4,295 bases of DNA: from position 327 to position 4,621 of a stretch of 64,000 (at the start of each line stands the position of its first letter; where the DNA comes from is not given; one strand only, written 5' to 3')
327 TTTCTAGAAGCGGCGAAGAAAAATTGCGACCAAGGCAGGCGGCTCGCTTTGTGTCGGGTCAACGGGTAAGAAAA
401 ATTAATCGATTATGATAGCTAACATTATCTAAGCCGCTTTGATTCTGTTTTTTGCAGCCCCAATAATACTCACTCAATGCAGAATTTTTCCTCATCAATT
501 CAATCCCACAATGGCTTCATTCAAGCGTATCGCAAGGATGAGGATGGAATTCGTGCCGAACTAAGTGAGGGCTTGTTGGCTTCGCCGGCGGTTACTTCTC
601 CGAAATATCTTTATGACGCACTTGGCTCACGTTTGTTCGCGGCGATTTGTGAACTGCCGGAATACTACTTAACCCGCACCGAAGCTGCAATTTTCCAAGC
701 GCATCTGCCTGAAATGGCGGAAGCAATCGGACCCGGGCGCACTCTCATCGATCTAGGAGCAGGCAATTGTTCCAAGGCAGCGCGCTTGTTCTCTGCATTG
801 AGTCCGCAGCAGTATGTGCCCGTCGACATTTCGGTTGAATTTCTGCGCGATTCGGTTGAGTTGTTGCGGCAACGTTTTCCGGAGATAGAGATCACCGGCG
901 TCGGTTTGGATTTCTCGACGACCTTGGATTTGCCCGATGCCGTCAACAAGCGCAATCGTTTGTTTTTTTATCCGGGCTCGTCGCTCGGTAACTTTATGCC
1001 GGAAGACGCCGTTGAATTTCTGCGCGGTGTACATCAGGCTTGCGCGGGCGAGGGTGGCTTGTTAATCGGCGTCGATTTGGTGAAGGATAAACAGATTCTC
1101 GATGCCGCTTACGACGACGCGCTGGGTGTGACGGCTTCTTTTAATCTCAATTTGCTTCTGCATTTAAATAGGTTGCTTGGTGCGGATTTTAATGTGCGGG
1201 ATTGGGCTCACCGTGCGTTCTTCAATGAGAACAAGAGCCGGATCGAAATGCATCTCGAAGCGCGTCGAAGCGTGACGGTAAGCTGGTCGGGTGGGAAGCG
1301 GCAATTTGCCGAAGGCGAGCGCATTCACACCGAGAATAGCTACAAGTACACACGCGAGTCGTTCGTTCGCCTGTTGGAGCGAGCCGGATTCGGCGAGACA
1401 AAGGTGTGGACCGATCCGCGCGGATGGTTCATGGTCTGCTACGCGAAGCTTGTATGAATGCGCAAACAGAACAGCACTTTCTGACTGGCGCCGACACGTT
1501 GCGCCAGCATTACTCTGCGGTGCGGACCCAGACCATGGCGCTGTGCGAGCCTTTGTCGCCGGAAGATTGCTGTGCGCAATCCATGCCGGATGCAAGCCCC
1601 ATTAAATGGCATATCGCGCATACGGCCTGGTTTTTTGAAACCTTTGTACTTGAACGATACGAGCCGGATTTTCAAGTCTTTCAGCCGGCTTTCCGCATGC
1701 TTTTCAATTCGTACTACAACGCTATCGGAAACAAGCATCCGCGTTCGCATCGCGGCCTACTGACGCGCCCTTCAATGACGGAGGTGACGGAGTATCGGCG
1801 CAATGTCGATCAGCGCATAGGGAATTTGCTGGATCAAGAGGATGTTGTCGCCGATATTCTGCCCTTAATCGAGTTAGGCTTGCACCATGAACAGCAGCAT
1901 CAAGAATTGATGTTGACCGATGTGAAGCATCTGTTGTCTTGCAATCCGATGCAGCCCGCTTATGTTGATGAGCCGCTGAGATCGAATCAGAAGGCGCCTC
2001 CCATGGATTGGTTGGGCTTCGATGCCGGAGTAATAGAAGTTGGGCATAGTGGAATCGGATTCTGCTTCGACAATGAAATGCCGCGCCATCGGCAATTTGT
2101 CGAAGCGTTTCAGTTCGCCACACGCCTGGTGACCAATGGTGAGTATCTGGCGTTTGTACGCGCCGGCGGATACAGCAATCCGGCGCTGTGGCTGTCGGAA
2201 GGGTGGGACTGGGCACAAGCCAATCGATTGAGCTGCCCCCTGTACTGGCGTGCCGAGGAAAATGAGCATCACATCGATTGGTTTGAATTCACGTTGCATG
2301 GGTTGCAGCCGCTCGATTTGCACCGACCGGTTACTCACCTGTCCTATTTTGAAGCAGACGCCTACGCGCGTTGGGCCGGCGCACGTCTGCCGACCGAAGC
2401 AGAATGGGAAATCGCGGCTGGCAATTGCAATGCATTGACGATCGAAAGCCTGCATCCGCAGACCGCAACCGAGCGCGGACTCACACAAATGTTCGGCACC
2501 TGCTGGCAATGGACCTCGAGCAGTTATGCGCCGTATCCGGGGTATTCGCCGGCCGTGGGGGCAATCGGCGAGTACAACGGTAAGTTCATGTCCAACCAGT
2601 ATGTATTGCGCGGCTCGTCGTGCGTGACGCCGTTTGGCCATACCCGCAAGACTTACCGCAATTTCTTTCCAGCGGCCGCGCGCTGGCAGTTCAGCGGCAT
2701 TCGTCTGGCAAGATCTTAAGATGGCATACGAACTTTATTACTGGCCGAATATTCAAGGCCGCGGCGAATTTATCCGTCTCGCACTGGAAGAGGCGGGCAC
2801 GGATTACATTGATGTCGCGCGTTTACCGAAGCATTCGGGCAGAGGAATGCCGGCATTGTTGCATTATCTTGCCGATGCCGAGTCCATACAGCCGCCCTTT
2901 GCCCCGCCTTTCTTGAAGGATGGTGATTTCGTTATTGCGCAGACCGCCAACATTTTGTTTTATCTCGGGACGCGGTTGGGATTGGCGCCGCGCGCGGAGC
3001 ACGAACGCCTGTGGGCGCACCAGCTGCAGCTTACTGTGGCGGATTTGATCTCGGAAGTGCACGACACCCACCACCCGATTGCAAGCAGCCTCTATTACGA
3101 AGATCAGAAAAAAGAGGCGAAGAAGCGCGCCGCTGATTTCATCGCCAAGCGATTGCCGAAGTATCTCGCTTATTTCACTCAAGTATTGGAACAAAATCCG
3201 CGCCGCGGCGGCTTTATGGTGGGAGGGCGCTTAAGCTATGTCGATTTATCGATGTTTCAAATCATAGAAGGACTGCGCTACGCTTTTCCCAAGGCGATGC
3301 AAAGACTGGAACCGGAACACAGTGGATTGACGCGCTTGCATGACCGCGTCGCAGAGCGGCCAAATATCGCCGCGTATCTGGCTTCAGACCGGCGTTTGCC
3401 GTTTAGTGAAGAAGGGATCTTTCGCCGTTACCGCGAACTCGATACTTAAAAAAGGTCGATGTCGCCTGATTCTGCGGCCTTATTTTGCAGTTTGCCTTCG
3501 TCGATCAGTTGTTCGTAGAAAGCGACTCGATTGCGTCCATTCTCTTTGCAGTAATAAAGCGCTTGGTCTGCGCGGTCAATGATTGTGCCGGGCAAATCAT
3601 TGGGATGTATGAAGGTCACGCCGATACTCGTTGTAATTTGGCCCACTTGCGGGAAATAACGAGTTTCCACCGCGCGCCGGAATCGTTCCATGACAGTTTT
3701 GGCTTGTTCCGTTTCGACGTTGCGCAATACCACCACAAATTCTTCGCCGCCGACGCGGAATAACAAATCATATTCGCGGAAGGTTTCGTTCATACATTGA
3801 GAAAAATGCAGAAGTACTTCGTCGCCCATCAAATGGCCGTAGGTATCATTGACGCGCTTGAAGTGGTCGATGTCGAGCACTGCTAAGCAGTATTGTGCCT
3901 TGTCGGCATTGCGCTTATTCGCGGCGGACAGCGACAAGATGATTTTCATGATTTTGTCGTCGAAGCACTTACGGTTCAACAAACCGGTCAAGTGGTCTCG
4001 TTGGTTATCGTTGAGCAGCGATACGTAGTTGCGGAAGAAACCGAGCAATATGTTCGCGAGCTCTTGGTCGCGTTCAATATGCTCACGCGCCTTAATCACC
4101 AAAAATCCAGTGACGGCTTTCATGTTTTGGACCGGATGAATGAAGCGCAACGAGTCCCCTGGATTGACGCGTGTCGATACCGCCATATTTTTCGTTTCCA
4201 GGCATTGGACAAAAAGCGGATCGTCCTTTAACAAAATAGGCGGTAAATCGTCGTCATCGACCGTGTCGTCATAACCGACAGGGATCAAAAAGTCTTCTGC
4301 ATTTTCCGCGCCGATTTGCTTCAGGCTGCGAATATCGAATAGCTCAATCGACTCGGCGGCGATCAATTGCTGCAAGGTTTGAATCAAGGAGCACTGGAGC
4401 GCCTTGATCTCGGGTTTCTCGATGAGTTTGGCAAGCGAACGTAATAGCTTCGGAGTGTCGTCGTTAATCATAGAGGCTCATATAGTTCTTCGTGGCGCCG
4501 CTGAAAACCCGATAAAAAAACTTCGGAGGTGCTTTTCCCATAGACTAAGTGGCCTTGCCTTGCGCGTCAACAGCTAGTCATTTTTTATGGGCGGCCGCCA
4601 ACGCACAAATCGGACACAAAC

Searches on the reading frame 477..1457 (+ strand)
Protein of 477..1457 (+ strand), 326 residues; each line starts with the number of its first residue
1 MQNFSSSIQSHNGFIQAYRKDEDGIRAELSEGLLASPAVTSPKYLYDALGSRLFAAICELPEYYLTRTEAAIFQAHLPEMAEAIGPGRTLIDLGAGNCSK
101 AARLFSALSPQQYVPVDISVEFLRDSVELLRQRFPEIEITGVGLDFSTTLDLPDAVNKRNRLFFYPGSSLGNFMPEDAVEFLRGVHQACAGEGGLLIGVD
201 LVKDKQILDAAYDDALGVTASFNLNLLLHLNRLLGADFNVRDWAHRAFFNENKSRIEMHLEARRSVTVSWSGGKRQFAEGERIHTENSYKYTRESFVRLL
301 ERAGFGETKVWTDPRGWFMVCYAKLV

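Call 4: search_protein_families(library=ncbifam, proteins=[window:477-1457:+], max_evalue=0.001)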
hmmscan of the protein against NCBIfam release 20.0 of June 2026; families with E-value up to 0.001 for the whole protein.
window:477-1457:+ (326 aa): 2 families
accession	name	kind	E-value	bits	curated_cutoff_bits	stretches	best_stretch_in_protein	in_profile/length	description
TIGR03438.1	egtD_ergothio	equivalog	1.1e-117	392.6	290.9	1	26-322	3-300/301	L-histidine N(alpha)-methyltransferase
TIGR03439.1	methyl_EasF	subfamily_domain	9.7e-52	175.8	205.55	1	22-315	10-314/321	EasF family methyltransferase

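Call 5: search_protein_families(library=pfam, proteins=[window:477-1457:+], max_evalue=0.001)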
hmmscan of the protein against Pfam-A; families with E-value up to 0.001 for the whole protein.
window:477-1457:+ (326 aa): 1 family
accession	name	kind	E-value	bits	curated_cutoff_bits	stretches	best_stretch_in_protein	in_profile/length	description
PF10017.15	Methyltransf_33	-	1e-106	356.9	23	1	26-323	2-302/304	Histidine-specific methyltransferase, SAM-dependent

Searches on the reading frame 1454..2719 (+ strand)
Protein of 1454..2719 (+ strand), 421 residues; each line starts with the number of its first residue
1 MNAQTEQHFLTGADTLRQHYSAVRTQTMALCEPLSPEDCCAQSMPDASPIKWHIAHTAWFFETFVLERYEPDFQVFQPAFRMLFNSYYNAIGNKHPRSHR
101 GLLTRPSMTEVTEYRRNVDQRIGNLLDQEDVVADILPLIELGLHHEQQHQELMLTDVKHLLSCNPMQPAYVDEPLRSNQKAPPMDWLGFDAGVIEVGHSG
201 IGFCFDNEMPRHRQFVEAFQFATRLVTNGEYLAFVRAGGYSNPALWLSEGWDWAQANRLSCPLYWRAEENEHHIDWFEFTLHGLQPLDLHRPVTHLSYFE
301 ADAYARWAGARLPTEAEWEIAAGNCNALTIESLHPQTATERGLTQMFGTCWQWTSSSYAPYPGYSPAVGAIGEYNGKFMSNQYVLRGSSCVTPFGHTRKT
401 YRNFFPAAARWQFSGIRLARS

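Call 4: search_protein_families(library=ncbifam, proteins=[window:1454-2719:+], max_evalue=0.001)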
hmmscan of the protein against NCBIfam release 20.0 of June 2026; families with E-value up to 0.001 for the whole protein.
window:1454-2719:+ (421 aa): 4 families
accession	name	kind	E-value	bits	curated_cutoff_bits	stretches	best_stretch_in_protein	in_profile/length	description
TIGR03440.2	egtB_TIGR03440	equivalog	3.9e-171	569.7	360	1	17-419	2-413/413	ergothioneine biosynthesis protein EgtB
NF041186.1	SenA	equivalog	1.8e-114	383.1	420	1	13-419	5-381/382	selenoneine synthase SenA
TIGR04344.1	ovoA_Nterm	equivalog_domain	6.3e-36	124.2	400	1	104-418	103-443/444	5-histidylcysteine sulfoxide synthase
TIGR04373.1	egtB_X_signatur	signature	0.00047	20.2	71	0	374-417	4-47/50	EgtB-related enzyme signature domain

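Call 5: search_protein_families(library=pfam, proteins=[window:1454-2719:+], max_evalue=0.001)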
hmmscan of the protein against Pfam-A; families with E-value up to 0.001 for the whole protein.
window:1454-2719:+ (421 aa): 2 families
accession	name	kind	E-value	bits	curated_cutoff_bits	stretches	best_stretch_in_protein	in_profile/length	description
PF03781.23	FGE-sulfatase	-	8.9e-30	104.6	23.3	2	190-323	9-123/255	Sulfatase-modifying factor enzyme 1-like domain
PF12867.12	DinB_2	-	8.1e-13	49.4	24.8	1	20-152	2-127/128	DinB superfamily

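Call 20: search_solved_structures(query=window:1454-2719:+, show_alignments=5, max_evalue=1e-20)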
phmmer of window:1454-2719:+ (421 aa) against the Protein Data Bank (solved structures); distinct sequences matched with E-value up to 1e-20: 9.
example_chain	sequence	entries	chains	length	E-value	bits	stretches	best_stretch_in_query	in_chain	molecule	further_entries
8qf6_A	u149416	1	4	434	7.9e-136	456.4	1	16-420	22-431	Ergothioneine biosynthesis protein EgtB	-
6qki_A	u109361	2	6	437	8.1e-136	456.4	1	16-420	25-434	Uncharacterized protein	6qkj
6o6l_A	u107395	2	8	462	9.8e-136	456.1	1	16-420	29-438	EgtB (Cabther)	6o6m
4x8b_A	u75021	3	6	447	5.1e-35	124.2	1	24-322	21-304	Sulfoxide synthase EgtB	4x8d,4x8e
8ux5_A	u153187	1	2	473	4.2e-30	108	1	30-322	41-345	Selenoxide synthase OvsA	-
8ryz_A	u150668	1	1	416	1e-28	103.5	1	44-420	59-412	selenoneine synthase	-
8k5i_A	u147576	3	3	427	1.2e-28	103.3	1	44-420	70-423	selenoneine synthase SenA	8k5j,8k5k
8u41_A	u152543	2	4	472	4.1e-28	101.5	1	30-322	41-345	Selenoxide synthase OvsA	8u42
8vih_A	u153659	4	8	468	3.3e-21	78.7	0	139-418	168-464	Sulfoxide synthase EgtB-IV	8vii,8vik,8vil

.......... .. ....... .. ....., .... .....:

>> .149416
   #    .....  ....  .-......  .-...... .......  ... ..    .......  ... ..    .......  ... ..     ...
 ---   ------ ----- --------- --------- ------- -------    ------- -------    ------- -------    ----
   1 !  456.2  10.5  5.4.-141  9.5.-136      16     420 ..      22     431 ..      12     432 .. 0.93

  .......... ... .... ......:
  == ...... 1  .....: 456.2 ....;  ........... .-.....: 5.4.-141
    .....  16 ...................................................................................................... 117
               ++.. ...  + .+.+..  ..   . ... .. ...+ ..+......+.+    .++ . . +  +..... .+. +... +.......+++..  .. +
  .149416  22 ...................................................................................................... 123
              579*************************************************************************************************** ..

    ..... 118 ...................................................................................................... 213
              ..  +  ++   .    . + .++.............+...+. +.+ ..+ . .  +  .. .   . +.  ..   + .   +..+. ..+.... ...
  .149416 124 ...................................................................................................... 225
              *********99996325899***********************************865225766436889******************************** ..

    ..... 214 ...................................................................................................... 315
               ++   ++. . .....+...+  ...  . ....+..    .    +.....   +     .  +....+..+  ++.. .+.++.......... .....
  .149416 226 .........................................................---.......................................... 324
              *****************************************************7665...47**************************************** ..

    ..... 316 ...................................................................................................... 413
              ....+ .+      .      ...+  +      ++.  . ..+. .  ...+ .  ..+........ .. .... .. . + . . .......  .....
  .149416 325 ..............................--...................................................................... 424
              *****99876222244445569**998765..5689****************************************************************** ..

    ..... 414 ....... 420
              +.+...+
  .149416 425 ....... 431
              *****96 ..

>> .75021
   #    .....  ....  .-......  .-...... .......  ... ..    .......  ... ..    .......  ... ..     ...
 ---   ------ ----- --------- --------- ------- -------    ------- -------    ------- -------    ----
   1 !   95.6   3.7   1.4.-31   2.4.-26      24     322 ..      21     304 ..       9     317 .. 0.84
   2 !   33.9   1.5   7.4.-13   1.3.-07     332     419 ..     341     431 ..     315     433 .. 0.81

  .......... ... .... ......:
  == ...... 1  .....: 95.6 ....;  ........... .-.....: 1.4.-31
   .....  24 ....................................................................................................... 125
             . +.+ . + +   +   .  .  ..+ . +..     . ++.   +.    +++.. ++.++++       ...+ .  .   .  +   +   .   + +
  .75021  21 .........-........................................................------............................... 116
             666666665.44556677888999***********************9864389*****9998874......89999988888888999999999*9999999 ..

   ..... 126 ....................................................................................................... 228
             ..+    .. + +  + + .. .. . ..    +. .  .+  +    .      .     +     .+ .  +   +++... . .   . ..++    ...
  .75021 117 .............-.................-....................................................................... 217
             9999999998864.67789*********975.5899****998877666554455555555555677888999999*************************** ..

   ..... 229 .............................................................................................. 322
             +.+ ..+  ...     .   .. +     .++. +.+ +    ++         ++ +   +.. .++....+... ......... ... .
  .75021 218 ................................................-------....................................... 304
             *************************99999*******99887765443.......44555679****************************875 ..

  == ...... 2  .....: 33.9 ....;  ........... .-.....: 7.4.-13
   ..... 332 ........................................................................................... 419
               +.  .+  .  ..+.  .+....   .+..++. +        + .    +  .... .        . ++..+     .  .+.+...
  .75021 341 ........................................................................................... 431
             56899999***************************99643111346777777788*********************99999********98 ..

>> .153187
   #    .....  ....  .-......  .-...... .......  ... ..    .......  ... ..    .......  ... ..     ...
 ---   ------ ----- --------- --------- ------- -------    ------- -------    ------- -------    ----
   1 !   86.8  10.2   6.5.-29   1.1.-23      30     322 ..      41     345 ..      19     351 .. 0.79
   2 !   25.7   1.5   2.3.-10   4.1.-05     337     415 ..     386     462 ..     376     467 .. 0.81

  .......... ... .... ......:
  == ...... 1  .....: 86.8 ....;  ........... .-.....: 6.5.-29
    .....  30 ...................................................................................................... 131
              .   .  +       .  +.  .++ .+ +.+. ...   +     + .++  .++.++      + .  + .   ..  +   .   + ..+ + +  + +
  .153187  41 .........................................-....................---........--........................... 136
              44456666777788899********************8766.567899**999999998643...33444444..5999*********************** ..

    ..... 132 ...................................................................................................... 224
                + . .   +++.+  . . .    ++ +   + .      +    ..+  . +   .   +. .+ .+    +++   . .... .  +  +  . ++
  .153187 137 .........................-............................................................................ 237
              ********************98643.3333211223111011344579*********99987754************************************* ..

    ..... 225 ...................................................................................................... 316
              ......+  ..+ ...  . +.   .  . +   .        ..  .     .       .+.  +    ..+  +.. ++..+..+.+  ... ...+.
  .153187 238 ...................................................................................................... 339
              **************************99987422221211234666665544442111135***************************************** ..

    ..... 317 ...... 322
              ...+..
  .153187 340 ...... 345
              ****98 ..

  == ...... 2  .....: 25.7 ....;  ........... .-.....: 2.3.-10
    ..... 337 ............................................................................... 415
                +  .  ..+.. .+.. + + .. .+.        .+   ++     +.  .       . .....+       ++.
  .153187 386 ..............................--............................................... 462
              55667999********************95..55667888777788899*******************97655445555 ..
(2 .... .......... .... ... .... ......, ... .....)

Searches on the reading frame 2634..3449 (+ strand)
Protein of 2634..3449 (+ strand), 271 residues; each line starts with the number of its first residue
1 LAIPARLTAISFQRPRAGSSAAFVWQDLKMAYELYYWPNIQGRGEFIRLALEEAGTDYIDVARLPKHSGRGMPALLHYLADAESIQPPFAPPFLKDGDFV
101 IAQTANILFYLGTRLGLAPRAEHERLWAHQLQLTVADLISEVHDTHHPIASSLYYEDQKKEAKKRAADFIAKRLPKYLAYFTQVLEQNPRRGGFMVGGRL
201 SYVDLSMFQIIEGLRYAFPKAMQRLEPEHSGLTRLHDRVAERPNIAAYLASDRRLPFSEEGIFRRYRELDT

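Call 32: search_protein_families(library=ncbifam, proteins=[window:2634-3449:+], max_evalue=1e-10)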
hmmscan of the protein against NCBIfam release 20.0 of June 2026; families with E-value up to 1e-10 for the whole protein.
window:2634-3449:+ (271 aa): 1 family
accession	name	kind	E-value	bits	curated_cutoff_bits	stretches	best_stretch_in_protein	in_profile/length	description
NF052468.1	glut_trans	equivalog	3.6e-21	76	245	1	32-252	2-208/229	glutathione transferase, Atu5508 family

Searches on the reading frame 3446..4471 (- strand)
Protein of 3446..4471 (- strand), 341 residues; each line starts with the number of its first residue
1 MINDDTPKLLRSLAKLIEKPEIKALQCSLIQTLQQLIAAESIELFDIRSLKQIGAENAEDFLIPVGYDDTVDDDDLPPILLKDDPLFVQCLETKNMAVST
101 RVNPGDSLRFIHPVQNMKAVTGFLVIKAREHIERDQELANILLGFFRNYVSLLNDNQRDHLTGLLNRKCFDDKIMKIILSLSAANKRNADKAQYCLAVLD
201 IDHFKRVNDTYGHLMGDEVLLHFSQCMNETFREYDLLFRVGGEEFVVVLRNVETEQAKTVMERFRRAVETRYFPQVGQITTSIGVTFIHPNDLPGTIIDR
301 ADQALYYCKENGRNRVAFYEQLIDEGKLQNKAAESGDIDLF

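Call 32: search_protein_families(library=ncbifam, proteins=[window:3446-4471:-], max_evalue=1e-10)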
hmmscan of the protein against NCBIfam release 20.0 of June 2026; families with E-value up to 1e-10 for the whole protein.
window:3446-4471:- (341 aa): 20 families
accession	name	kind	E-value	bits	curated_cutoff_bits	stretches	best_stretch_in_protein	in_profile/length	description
NF007380.0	PRK09894.1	equivalog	5.8e-47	160.5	256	1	156-320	129-288/296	diguanylate cyclase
NF038266.1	diguan_SiaD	equivalog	8.7e-43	146.5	290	1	154-316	92-252/252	biofilm regulation diguanylate cyclase SiaD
NF007135.0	PRK09581.1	equivalog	2e-42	145.6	474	1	156-317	292-453/457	PleD family two-component system response regulator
TIGR00254.1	GGDEF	domain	9.3e-40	136.1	37.4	1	156-317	5-165/168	diguanylate cyclase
NF051473.1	DigCycDgcsShew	equivalog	1.5e-35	123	400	1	147-315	126-287/291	diguanylate cyclase DgcS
NF041606.1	dguan_cyc_DgcA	equivalog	5.1e-34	117.7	370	1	184-317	200-337/340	diguanylate cyclase DgcA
NF007423.1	PRK09966.1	equivalog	6e-34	117.6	325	1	150-309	233-390/390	diguanylate cyclase DgcN/YfiN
NF007298.0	PRK09776.1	equivalog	8e-32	110.1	1135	1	157-322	685-848/1111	diguanylate cyclase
NF047872.1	GGDEF_GdpS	equivalog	2.2e-27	96.2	400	1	154-319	185-350/355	GGDEF domain-containing protein GdpS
NF040885.1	diguan_DgcJ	equivalog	3.1e-27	95.5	500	1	143-314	328-491/493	diguanylate cyclase DgcJ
NF047654.1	DiguCycDgcRLepto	equivalog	5.1e-27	94.6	500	1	152-316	129-293/295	diguanylate cyclase DgcR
NF011955.1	PRK15426.1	equivalog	4.6e-26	91.1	408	1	153-320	395-562/564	cellulose biosynthesis regulator diguanylate cyclase DgcQ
NF007599.0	PRK10245.1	equivalog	3.2e-24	85.1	402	1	157-316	211-367/371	diguanylate cyclase AdrA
NF007474.0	PRK10060.1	equivalog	8.2e-24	83.8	782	1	157-319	238-395/663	cyclic di-GMP phosphodiesterase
NF045675.1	PhdiestaseDibA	equivalog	3.2e-22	78.6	980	1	157-321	204-366/623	phosphodiesterase DibA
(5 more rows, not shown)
